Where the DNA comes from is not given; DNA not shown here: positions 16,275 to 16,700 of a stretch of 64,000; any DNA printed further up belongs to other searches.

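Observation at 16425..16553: Unannotated 42-aa peptide with three Cys and a GGGGNG run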

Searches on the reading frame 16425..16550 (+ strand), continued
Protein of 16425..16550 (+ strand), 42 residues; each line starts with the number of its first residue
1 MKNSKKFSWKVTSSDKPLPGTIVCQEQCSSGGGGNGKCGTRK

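Call 79: predict_structure(alignment_id=A6)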
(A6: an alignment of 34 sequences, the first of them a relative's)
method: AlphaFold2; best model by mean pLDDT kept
length: 726 residues; sequences in the alignment: 34
mean_pLDDT: 80.3   pTM: 0.72
mean pLDDT of the five models: 80.3, 79.4, 77.6, 76.3, 67.5
residues with pLDDT >= 90: 247; 70-90: 311; 50-70: 123; < 50: 45
segments of 3 or more residues with pLDDT < 50: 91-104, 180-187, 461-471, 688-692, 724-726
pLDDT, mean of each block of 10 residues (from residue 1): 81 83 80 89 82 91 91 89 65 42 54 64 75 67 72 90 76 58 52 92 93 83 91 83 89 69 61 82 85 69 87 87 68 76 79 88 85 91 84 86 90 73 69 90 94 74 44 81 95 90 88 96 94 95 95 87 95 95 89 79 62 74 87 94 96 93 83 90 69 60 83 66 51
secondary structure, 60 per line:
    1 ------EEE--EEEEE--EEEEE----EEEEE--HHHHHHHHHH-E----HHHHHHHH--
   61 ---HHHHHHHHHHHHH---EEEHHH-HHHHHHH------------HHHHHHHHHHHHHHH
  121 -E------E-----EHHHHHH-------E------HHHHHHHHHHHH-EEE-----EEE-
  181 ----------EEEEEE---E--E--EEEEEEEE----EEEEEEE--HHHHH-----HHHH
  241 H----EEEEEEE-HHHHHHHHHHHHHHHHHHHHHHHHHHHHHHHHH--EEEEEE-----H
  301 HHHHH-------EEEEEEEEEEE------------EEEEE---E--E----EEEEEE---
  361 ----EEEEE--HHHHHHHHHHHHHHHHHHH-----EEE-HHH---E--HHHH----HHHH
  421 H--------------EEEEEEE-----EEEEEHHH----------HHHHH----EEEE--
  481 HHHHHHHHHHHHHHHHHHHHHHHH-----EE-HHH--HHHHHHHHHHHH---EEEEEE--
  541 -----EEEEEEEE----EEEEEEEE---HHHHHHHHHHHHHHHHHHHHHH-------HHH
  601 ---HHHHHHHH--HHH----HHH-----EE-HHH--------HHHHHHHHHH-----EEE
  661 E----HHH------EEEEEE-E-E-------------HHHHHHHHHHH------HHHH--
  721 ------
elements in order (helices of 4 or more, strands of 3 or more residues): E7-9 E12-16 E19-23 E28-32 H35-44 H51-58 H64-76 E80-82 H87-93 H106-120 H136-141 H156-167 E169-171 E177-179 E191-196 E206-213 E218-224 H227-231 H237-241 E246-252 H254-286 E289-294 H300-305 E313-323 E336-340 E352-357 E365-369 H372-390 E396-398 H409-412 H417-421 E436-442 E448-452 H466-470 E475-478 H481-504 H518-529 E533-538 E546-553 E558-565 H569-590 H604-611 H643-652 E658-661 E675-680 H698-708 H715-718

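Call 83: list_cluster_members(proteins=[window:16425-16550:+, window:16615-17424:-])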
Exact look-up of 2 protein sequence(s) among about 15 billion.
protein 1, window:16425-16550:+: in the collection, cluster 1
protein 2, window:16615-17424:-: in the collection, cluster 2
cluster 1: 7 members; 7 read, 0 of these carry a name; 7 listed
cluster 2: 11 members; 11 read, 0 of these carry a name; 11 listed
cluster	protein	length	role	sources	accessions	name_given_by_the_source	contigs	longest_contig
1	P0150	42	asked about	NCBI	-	-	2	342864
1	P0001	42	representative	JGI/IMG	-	-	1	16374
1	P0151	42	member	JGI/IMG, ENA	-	-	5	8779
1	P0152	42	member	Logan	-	-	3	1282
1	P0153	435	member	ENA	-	-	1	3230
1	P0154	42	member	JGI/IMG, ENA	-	-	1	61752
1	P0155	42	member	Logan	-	-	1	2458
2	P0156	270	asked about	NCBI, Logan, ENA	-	-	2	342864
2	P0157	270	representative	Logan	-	-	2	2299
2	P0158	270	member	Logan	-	-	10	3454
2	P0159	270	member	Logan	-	-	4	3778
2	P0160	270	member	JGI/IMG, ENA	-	-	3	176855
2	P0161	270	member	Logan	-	-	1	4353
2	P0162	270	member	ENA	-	-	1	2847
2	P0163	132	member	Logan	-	-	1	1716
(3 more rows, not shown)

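Call 94: find_related_loci(query=A3, collection=viral_contigs, flank=8000)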
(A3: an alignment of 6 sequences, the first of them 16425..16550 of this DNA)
Query A3 (42 aa) in viral_contigs; peptide patterns used: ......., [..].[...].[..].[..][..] (x = any residue, [..] = any of these).
153 stretches matched a pattern, but none encodes a relative of the query by tblastn (E <= 1e-3).
